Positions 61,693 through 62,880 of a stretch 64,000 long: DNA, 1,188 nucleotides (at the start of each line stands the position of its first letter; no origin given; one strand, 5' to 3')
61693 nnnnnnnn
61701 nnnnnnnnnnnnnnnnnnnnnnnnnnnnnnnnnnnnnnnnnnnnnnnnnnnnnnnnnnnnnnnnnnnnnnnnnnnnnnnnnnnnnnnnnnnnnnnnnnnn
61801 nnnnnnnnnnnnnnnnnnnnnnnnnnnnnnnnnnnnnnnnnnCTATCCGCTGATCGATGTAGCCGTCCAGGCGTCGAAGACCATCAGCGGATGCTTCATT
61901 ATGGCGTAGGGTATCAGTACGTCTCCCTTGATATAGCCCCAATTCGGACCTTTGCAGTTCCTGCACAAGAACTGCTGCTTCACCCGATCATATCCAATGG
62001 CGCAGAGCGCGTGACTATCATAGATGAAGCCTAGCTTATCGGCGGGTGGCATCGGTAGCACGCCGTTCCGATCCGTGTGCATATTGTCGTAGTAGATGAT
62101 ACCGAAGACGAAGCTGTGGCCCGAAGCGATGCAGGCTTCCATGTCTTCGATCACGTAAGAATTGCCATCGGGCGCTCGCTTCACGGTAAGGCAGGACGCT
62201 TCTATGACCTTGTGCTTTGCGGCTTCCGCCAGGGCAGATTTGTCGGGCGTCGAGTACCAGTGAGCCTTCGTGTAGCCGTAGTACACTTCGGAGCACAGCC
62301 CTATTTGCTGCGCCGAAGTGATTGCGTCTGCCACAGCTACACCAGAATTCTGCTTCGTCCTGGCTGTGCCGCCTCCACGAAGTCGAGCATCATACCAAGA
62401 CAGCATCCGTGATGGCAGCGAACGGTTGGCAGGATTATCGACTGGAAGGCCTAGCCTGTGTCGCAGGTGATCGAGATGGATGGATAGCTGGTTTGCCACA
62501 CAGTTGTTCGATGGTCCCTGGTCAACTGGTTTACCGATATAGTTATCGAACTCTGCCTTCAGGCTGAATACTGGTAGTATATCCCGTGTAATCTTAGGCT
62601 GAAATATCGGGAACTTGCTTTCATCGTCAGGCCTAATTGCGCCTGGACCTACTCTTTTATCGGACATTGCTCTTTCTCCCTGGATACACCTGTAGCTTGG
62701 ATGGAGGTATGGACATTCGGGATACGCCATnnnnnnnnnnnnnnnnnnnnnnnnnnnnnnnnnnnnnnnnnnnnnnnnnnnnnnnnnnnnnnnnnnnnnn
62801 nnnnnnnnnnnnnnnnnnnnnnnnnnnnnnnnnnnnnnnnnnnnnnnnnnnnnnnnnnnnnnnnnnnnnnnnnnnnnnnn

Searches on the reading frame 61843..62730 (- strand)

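Call 44: search_protein_families(library=pfam, proteins=[window:61843-62730:-], max_evalue=0.001)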
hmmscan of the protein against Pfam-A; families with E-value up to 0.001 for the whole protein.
window:61843-62730:- (295 aa): 0 families

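Call 45: search_protein_families(library=phrogs, proteins=[window:61843-62730:-], max_evalue=0.001)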
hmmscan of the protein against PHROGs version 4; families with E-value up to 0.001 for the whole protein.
window:61843-62730:- (295 aa): 1 family
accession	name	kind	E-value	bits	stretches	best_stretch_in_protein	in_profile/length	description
phrog_16701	-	other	0.00013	22.5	0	195-282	138-220/234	peptidase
